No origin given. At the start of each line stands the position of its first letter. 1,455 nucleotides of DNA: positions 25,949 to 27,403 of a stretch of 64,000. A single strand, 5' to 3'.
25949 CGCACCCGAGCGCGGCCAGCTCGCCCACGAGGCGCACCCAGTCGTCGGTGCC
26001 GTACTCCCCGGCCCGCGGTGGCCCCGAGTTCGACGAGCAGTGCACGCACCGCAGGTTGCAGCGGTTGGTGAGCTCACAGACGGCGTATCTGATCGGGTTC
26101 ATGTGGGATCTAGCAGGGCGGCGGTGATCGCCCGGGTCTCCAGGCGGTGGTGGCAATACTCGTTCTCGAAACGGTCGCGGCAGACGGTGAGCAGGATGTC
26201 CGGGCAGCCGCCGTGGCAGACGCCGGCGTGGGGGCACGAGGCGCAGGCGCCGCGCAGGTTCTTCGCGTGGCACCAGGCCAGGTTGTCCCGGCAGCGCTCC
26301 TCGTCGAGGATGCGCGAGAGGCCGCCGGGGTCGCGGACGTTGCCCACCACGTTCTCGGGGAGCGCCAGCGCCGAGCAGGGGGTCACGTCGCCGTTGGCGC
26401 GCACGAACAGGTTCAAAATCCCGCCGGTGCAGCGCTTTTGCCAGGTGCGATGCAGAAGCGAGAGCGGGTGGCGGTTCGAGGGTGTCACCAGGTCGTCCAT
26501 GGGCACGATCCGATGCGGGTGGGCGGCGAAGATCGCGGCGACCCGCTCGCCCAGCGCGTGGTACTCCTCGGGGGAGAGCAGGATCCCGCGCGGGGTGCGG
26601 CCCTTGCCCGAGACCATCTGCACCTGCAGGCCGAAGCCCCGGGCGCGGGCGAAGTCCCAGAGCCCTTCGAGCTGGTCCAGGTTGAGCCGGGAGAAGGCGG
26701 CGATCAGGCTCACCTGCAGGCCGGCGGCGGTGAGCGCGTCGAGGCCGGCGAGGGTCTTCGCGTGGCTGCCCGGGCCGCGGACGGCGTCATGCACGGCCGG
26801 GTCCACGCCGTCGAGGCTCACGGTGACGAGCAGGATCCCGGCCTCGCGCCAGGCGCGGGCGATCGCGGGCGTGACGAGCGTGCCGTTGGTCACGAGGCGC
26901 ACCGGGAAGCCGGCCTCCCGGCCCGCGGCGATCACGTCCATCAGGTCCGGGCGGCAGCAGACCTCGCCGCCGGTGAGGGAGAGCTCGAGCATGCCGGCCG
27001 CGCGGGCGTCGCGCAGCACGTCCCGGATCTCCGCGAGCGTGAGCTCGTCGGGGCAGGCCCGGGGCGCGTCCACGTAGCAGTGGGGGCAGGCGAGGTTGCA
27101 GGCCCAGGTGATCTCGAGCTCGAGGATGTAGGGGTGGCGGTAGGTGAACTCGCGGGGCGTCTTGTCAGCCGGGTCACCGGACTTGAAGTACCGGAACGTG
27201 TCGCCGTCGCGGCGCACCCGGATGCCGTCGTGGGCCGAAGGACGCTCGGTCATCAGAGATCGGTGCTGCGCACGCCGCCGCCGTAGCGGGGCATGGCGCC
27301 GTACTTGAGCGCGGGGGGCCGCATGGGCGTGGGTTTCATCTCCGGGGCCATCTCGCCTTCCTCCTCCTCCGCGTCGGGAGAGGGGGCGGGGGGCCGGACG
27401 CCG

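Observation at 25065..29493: Six-gene operon coupling two radical-SAM/SPASM enzymes to a tandem-repeat TPR/TM protein, preceded by PilZ and TerB-like genes: a candidate undescribed modification system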

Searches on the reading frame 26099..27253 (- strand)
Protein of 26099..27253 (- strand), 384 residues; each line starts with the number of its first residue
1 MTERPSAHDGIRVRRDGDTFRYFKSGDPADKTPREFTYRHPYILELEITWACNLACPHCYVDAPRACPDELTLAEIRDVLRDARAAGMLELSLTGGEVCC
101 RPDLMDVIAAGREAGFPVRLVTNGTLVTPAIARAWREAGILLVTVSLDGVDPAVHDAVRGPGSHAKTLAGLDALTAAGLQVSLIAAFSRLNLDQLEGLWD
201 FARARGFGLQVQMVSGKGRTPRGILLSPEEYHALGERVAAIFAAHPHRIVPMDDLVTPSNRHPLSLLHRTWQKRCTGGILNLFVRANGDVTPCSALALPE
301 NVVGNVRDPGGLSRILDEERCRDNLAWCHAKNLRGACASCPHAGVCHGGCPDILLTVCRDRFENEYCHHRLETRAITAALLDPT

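Call 7: search_protein_families(library=pfam, proteins=[window:26099-27253:-], max_evalue=0.01)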
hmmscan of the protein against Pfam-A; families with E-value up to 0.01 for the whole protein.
window:26099-27253:- (384 aa): 2 families
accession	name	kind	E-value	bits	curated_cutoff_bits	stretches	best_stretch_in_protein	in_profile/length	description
PF04055.27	Radical_SAM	-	2.2e-24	87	29.5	1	48-200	3-164/166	Radical SAM superfamily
PF13186.11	SPASM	-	6.8e-06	26.7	21.5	1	275-341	1-67/67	Iron-sulfur cluster-binding domain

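Call 8: search_protein_families(library=ncbifam, proteins=[window:26099-27253:-], max_evalue=0.01)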
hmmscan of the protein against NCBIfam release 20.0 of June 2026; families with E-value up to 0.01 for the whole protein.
window:26099-27253:- (384 aa): 67 families (the best 25 are shown)
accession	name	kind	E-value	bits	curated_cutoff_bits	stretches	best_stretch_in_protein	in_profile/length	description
TIGR03962.1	mycofact_rSAM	equivalog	2e-38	132.4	265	1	40-350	10-313/339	mycofactocin radical SAM maturase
TIGR04545.1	rSAM_ahbD_hemeb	equivalog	4.4e-38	131.6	500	1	46-367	4-335/339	heme b synthase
TIGR04103.1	rSAM_nif11_3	equivalog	4.7e-36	124.3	725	1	46-372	9-347/412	nif11-class peptide radical SAM maturase 3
TIGR04055.1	rSAM_NirJ2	equivalog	3e-33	115.8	500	1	47-350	5-303/326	putative heme d1 biosynthesis radical SAM protein NirJ2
TIGR04303.1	GeoRSP_rSAM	equivalog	4.6e-33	115.2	400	1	41-359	4-315/325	GeoRSP system radical SAM/SPASM protein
NF045574.1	sacti_mat_StsB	exception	4e-32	111.7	625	1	47-367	101-412/466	StsB family radical SAM/SPASM domain sactipeptide maturase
TIGR04251.1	SCM_rSAM_ScmF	equivalog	5.3e-31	108.3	400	1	48-350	10-321/353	SynChlorMet cassette radical SAM/SPASM protein ScmF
TIGR04053.2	TIGR04053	equivalog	1.8e-30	106.4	395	1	39-232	5-204/366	TIGR04053 family radical SAM/SPASM domain-containing protein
NF050035.1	rSAM_WgK_link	exception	7.7e-29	100.8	650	2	38-196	5-165/367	radical SAM/SPASM peptide maturase WgkB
TIGR03913.1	rad_SAM_trio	equivalog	9.9e-29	100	591.75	1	45-371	22-356/477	GDL motif peptide-associated radical SAM/SPASM maturase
TIGR02109.1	PQQ_syn_pqqE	equivalog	2.8e-28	98.9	381.35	1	40-350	5-312/358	pyrroloquinoline quinone biosynthesis protein PqqE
TIGR04051.1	rSAM_NirJ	equivalog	8.8e-27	94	515.45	1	49-206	9-167/354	heme d1 biosynthesis radical SAM protein NirJ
TIGR04347.1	pseudo_SAM_Halo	equivalog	2.5e-26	92.9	525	1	15-207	12-204/390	TIGR04347 family pseudo-SAM/SPASM protein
NF045646.2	rSAM_Se_TrsS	equivalog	6.3e-25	87.6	490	1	46-268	90-317/441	radical SAM (seleno)protein TrsS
TIGR04250.1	SCM_rSAM_ScmE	equivalog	9.6e-25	87.2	400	1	41-198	2-161/358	SynChlorMet cassette radical SAM/SPASM protein ScmE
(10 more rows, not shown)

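Call 17: find_homologous_proteins(query=window:26099-27253:-, max_evalue=1e-20)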
Query window:26099-27253:- (384 aa): 917 proteins with E <= 1e-20 among 8000 candidates; the best 120 are listed.
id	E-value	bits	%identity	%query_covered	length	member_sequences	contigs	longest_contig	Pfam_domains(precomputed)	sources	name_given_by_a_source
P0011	1.7e-239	813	91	100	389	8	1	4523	PF13186.12,PF04055.28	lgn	-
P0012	7.3e-213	725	84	97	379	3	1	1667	PF04055.28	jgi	-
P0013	7.3e-211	718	80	100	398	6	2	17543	PF13186.12,PF04055.28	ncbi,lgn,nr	ncbi:radical SAM protein [Myxococcota bacterium]|nr:radical SAM protein [Myxococcota bacterium] MBU1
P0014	1.0e-194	665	76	97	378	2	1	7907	PF13186.12,PF04055.28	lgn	-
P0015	2.4e-193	661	75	99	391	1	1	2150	PF13186.12,PF04055.28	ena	-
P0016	2.2e-191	654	75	99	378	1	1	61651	PF13186.12,PF04055.28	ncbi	-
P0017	3.4e-184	630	71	97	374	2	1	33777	PF13186.12,PF04055.28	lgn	-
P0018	1.9e-174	598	70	94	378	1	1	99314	PF13186.12,PF04055.28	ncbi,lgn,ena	-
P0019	1.0e-144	500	81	70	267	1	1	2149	PF13186.12,PF04055.28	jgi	-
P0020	1.9e-139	483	77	73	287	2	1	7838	PF04055.28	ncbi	-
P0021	2.8e-127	443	57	97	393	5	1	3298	PF13186.12,PF04055.28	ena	-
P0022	1.2e-121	424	56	93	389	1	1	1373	PF13186.12,PF04055.28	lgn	-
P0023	1.3e-120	421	54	99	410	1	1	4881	PF13186.12,PF04055.28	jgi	jgi:radical SAM protein with 4Fe4S-binding SPASM domain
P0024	1.7e-120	421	56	97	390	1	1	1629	PF13186.12,PF04055.28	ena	-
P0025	5.7e-120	419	54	99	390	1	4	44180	PF13186.12,PF04055.28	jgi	-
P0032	5.8e-117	409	54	95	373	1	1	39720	PF13186.12,PF04055.28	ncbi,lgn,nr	ncbi:MAG: radical SAM protein [Polyangiaceae bacterium]|nr:radical SAM protein [Polyangiaceae bacter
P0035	1.9e-116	407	54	94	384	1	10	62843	PF13186.12,PF04055.28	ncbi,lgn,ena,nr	ncbi:MAG: radical SAM protein [Planctomycetes bacterium]|nr:radical SAM protein [Planctomycetota bac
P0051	5.8e-114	399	51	99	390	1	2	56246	PF13186.12,PF04055.28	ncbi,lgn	-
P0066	1.3e-110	388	52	97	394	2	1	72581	PF13186.12,PF04055.28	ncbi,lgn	ncbi:MAG: radical SAM protein [Phycisphaerae bacterium]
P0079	6.5e-108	379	51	96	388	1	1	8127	PF13186.12,PF04055.28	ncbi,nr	ncbi:MAG: radical SAM protein [Desulfuromonadaceae bacterium]|nr:radical SAM protein [Desulfuromonad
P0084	9.0e-106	372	50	94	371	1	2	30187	PF13186.12,PF04055.28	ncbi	-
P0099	3.4e-89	318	45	90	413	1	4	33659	PF13186.12,PF04055.28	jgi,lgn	jgi:radical SAM protein with 4Fe4S-binding SPASM domain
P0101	1.3e-88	316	47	98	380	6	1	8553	PF13186.12,PF04055.28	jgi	jgi:radical SAM protein with 4Fe4S-binding SPASM domain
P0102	2.2e-88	315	46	89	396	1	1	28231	PF13186.12,PF04055.28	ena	-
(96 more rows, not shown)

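Call 18: find_encoding_contigs(protein=P0035, flank=7000, max_places=2)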
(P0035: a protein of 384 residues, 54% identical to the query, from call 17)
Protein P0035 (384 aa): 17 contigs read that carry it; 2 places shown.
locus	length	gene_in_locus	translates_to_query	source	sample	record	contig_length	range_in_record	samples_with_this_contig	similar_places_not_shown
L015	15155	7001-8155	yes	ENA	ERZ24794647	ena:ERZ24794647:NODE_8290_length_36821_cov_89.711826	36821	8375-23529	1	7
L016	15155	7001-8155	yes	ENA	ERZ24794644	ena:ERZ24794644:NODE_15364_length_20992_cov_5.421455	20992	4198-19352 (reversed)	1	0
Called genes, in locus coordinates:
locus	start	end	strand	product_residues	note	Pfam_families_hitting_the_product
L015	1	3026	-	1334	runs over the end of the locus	PF03422:CBM_6 (weak), PF18582:HZS_alpha, PF03781:FGE-sulfatase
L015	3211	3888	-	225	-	-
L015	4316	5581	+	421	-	PF01408:GFO_IDH_MocA, PF22725:GFO_IDH_MocA_C3 (faint), PF19051:GFO_IDH_MocA_C2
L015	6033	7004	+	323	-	PF02472:ExbD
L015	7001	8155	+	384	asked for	PF04055:Radical_SAM, PF13186:SPASM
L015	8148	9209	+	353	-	PF04055:Radical_SAM, PF13186:SPASM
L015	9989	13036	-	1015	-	PF07676:PD40 (faint), PF18582:HZS_alpha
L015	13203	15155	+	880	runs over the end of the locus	PF16371:MetallophosN (weak), PF13360:PQQ_2, PF01011:PQQ (faint), PF13570:Beta-prop_ACSF4 (faint), PF13360:PQQ_2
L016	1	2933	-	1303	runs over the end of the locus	PF03422:CBM_6 (weak), PF18582:HZS_alpha, PF03781:FGE-sulfatase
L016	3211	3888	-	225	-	-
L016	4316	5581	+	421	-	PF01408:GFO_IDH_MocA, PF22725:GFO_IDH_MocA_C3 (faint), PF19051:GFO_IDH_MocA_C2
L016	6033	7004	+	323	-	PF02472:ExbD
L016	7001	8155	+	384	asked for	PF04055:Radical_SAM, PF13186:SPASM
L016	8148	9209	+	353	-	PF04055:Radical_SAM, PF13186:SPASM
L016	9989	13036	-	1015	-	PF07676:PD40 (faint), PF18582:HZS_alpha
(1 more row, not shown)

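Call 19: find_encoding_contigs(protein=P0032, flank=7000, max_places=2)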
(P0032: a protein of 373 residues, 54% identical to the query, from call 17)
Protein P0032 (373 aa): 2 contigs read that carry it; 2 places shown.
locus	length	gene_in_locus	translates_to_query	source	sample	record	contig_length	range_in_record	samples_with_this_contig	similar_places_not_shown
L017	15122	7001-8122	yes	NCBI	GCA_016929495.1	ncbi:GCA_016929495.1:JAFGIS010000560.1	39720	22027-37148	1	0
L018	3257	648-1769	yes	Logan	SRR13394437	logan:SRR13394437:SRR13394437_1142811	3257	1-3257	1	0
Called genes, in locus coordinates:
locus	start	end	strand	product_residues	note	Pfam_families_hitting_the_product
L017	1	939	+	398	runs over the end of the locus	-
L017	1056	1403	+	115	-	-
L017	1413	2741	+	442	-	-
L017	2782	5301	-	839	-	-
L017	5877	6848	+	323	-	-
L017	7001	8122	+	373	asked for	PF04055:Radical_SAM, PF13186:SPASM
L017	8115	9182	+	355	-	PF04055:Radical_SAM, PF13186:SPASM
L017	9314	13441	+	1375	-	PF00211:Guanylate_cyc (faint), PF13191:AAA_16, PF13424:TPR_12 (weak)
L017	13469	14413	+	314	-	-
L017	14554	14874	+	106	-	-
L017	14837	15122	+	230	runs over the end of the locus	PF25129:Pyr4-TMTC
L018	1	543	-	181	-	?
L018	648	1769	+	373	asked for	PF04055:Radical_SAM, PF13186:SPASM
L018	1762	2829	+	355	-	PF04055:Radical_SAM, PF13186:SPASM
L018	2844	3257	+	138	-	?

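Call 20: find_encoding_contigs(protein=P0066, flank=7000, max_places=2)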
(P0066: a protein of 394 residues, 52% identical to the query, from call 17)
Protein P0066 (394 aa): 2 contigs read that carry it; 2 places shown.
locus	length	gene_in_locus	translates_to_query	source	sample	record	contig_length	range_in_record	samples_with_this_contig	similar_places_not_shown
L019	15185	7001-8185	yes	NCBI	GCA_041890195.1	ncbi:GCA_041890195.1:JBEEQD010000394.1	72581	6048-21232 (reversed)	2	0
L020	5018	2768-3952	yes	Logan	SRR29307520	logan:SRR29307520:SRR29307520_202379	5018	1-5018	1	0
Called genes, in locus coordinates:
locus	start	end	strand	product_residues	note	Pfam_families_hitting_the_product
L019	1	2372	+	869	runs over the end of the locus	PF07992:Pyr_redox_2, PF13450:NAD_binding_8 (faint), PF13738:Pyr_redox_3 (weak), PF00070:Pyr_redox, PF02852:Pyr_redox_dim, PF00581:Rhodanese, PF01206:TusA, PF13686:DrsE_2, +1 more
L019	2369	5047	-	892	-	PF00580:UvrD-helicase, PF01443:Viral_helicase1 (faint), PF13245:AAA_19, PF13604:AAA_30 (faint), PF13361:UvrD_C, PF13538:UvrD_C_2 (faint)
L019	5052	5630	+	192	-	PF12728:HTH_17, PF00072:Response_reg (weak)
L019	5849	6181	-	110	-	-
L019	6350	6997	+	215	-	PF13432:TPR_16 (weak)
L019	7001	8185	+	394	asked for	PF04055:Radical_SAM, PF13186:SPASM (weak)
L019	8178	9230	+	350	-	PF04055:Radical_SAM, PF13186:SPASM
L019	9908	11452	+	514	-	PF00682:HMGL-like, PF22617:HCS_D2, PF08502:LeuA_dimer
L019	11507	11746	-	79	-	PF00313:CSD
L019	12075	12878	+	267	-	-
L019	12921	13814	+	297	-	PF01259:SAICAR_synt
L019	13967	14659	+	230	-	PF05708:Peptidase_C92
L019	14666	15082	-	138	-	-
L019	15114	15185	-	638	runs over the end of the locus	PF13522:GATase_6, PF13537:GATase_7, PF00733:Asn_synthase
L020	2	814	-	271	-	?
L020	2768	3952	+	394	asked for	PF04055:Radical_SAM, PF13186:SPASM (weak)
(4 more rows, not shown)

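Call 29: search_protein_families(library=pfam, proteins=[L015:6033-7001:+, L017:5877-6845:+, L019:6350-6994:+, L015:8148-9206:+, L019:8178-9227:+], max_evalue=0.01)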
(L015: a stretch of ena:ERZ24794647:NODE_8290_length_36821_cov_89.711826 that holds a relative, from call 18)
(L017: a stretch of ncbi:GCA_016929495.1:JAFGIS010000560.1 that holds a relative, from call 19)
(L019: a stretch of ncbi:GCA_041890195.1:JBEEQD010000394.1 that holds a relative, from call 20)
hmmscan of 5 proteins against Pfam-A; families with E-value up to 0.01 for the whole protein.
L015:6033-7001:+ (323 aa): 4 families
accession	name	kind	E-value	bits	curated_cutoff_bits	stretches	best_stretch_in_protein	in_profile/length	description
PF02472.21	ExbD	-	1.9e-17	64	25.4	2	215-290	50-126/128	Biopolymer transport protein ExbD/TolR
PF13432.12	TPR_16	-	0.0046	17.8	32.7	0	12-51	4-43/65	Tetratricopeptide repeat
PF09260.17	A_amylase_dom_C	-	0.0056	17.3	24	0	236-298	14-76/90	Alpha-amylase, domain C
PF13428.12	TPR_14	-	0.0068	17.4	23.5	0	9-46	5-42/44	Tetratricopeptide repeat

L017:5877-6845:+ (323 aa): 2 families
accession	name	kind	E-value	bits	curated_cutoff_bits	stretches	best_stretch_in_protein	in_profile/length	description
PF13432.12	TPR_16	-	0.00018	22.3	32.7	1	12-67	4-59/65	Tetratricopeptide repeat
PF13428.12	TPR_14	-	0.00075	20.4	23.5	1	12-46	8-42/44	Tetratricopeptide repeat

L019:6350-6994:+ (215 aa): 2 families
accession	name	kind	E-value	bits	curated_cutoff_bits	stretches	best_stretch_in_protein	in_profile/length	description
PF13432.12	TPR_16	-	1.3e-05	26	32.7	1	11-60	3-52/65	Tetratricopeptide repeat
PF13428.12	TPR_14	-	0.001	20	23.5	1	7-46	3-42/44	Tetratricopeptide repeat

L015:8148-9206:+ (353 aa): 3 families
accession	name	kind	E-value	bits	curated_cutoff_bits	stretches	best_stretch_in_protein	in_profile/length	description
PF04055.27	Radical_SAM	-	5.5e-23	82.4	29.5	1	12-169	1-165/166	Radical SAM superfamily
PF13186.11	SPASM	-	1.3e-07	32.2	21.5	1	245-308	1-67/67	Iron-sulfur cluster-binding domain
PF13353.11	Fer4_12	-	0.0016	19.2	22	1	16-124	13-123/137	4Fe-4S single cluster domain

L019:8178-9227:+ (350 aa): 2 families
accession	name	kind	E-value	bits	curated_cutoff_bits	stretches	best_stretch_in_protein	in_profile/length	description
PF04055.27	Radical_SAM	-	2e-20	74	29.5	1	12-153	1-149/166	Radical SAM superfamily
PF13186.11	SPASM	-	1.6e-10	41.5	21.5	1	244-307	1-67/67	Iron-sulfur cluster-binding domain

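Call 32: search_protein_families(library=padloc, proteins=[window:26099-27253:-], max_evalue=0.01)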
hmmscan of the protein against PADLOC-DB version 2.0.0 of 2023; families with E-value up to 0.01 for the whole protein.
window:26099-27253:- (384 aa): 3 families
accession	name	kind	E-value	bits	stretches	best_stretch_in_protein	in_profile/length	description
PDLC02903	pVip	-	7.2e-16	56.4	1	46-164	4-116/257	Viperins not associated with kinases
PDLC02904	pVip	-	1.1e-11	42.8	1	46-193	7-155/262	Viperins associated with kinases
PDLC02905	pVip-kinase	-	0.0018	15.6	1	50-151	190-295/474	Viperin-kinase fusion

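Call 34: search_solved_structures(query=window:26099-27253:-, max_evalue=0.00001)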
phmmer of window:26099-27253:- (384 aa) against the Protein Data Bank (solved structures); distinct sequences matched with E-value up to 0.00001: 10.
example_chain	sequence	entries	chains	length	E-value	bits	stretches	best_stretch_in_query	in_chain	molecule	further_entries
6efn_A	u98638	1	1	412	6.4e-16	61.5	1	41-322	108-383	Sporulation killing factor maturation protein SkfB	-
6c8v_A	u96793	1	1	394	7.8e-13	51.3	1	42-350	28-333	Coenzyme PQQ synthesis protein E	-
7vob_C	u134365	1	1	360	1.2e-12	50.6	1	39-181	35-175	Cytosylglucuronate decarboxylase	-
7voc_C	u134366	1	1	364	1.3e-12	50.6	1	39-181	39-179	Cytosylglucuronate decarboxylase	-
1tv7_A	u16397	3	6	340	2.3e-07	33.3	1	44-203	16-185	Molybdenum cofactor biosynthesis protein A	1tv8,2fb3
2fb2_A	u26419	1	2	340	2.9e-07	33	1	44-203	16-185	Molybdenum cofactor biosynthesis protein A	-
7tol_A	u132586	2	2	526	3.5e-07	32.7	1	43-161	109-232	glycerol dibiphytanyl glycerol tetraether - macrocyclic archaeol synthase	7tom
7wzv_A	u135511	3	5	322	1.1e-06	31.1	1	38-145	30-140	4Fe-4S cluster-binding domain-containing protein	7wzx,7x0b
8wm2_A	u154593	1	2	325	2.4e-06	29.9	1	44-148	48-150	Fe-S radical SAM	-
5v1q_A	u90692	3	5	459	3.7e-06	29.3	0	44-201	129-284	Radical SAM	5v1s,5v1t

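Call 41: find_related_loci(query=A3, collection=metagenome_contigs, flank=5000)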
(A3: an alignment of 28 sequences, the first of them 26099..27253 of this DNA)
Query A3 (384 aa) in metagenome_contigs; peptide patterns used: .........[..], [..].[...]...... (x = any residue, [..] = any of these).
600 stretches matched a pattern (row limit reached: there are more); 563 encode a relative of the query (tblastn E <= 1e-3); the best 80 are kept; 80 distinct loci.
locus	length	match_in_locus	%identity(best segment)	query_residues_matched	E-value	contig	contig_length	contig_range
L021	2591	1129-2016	32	41-349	6e-41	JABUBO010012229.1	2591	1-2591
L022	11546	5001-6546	30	39-350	1e-34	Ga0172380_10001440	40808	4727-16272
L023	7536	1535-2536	27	40-373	8e-34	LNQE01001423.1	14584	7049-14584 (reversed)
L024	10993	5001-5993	28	41-350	7e-34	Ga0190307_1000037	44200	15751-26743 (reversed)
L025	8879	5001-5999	30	41-350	2e-33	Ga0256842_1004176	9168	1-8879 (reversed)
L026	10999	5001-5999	27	34-350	1e-33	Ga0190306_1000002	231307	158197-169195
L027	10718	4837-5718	29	44-350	2e-33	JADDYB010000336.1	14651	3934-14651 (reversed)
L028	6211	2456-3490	27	41-366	1e-33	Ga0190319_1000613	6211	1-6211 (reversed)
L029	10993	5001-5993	27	34-340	1e-32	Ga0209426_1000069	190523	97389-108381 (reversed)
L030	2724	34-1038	26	34-350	7e-33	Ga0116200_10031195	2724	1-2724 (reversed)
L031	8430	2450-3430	26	41-350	1e-32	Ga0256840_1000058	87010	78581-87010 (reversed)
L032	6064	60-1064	30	34-350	4e-32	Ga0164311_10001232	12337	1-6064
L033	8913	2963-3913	30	43-350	1e-31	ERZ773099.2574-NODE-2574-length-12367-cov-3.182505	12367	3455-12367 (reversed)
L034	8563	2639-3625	28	41-350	1e-31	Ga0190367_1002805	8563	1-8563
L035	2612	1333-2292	29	41-348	8e-32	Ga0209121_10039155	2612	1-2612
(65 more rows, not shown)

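Call 44: find_encoding_contigs(protein=P0099, flank=6000, max_places=1)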
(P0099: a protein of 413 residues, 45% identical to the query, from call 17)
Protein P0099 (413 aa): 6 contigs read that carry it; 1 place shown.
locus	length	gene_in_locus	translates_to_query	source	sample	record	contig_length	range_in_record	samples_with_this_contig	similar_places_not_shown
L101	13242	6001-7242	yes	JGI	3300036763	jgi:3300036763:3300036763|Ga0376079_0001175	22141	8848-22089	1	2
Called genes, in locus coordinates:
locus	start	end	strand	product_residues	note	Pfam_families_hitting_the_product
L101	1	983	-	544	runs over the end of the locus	PF02985:HEAT (faint), PF03130:HEAT_PBS (faint), PF13513:HEAT_EZ (faint), PF13646:HEAT_2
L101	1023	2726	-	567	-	PF00672:HAMP, PF00512:HisKA, PF02518:HATPase_c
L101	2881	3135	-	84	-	-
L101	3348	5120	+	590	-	-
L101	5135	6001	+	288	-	-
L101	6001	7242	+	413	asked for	PF04055:Radical_SAM, PF13186:SPASM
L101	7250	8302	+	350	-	PF04055:Radical_SAM, PF13186:SPASM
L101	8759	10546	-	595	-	PF02878:PGM_PMM_I, PF02879:PGM_PMM_II, PF02880:PGM_PMM_III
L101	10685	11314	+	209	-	-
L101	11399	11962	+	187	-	-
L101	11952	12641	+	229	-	-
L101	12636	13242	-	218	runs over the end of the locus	?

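Call 45: find_encoding_contigs(protein=P0102, flank=6000, max_places=1)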
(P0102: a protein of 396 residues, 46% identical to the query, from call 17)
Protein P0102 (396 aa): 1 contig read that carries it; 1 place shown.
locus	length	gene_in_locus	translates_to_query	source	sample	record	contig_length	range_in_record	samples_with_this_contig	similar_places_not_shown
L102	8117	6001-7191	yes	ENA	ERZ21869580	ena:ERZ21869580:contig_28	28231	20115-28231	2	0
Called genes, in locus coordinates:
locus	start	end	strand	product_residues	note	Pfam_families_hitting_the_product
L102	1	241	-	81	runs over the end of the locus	-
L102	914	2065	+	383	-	PF00069:Pkinase, PF07714:PK_Tyr_Ser-Thr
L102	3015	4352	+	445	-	PF01554:MatE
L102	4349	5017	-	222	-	-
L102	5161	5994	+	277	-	-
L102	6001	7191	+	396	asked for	PF04055:Radical_SAM, PF13186:SPASM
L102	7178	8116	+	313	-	?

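Call 46: find_encoding_contigs(protein=P0084, flank=6000, max_places=1)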
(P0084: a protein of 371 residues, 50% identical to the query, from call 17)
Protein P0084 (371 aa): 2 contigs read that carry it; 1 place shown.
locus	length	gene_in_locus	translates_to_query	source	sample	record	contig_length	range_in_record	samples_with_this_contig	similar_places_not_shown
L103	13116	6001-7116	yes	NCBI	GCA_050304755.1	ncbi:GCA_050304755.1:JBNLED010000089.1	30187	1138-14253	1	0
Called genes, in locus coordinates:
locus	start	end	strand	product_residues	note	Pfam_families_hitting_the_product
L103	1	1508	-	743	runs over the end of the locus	-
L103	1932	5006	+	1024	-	PF00246:Peptidase_M14, PF16841:CBM60, PF00553:CBM_2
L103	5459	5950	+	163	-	PF13432:TPR_16 (weak)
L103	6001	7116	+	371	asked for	PF04055:Radical_SAM, PF13186:SPASM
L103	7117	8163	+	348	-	PF04055:Radical_SAM, PF13186:SPASM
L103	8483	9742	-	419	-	-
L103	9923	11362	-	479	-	PF03062:MBOAT, PF13813:MBOAT_2 (weak)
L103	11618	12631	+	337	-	-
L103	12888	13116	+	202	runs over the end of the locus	PF00691:OmpA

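Call 47: find_encoding_contigs(protein=P0051, flank=6000, max_places=1)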
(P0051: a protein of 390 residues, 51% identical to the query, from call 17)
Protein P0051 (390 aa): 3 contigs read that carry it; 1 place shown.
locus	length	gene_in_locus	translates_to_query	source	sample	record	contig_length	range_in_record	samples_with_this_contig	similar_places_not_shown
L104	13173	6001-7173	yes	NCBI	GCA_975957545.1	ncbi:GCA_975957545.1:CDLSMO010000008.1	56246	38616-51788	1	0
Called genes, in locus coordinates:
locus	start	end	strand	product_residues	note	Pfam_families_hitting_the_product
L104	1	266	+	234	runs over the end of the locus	-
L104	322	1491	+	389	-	-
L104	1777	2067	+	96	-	PF16367:RRM_7 (weak), PF00076:RRM_1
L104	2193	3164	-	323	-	-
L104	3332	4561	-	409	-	PF04542:Sigma70_r2, PF04539:Sigma70_r3, PF04545:Sigma70_r4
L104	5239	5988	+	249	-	-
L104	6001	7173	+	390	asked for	PF04055:Radical_SAM, PF13186:SPASM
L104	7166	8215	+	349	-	PF04055:Radical_SAM, PF13186:SPASM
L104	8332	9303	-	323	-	PF00112:Peptidase_C1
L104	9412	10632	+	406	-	PF00037:Fer4 (faint), PF12837:Fer4_6 (faint), PF13237:Fer4_10 (weak), PF14697:Fer4_21 (weak), PF12838:Fer4_7, PF13187:Fer4_9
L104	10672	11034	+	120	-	PF01155:HypA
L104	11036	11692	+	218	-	PF02492:cobW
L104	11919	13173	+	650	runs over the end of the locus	PF00989:PAS (faint), PF13188:PAS_8 (faint), PF13426:PAS_9 (faint), PF08448:PAS_4 (weak), PF08447:PAS_3, PF00512:HisKA (weak), PF02518:HATPase_c, PF00072:Response_reg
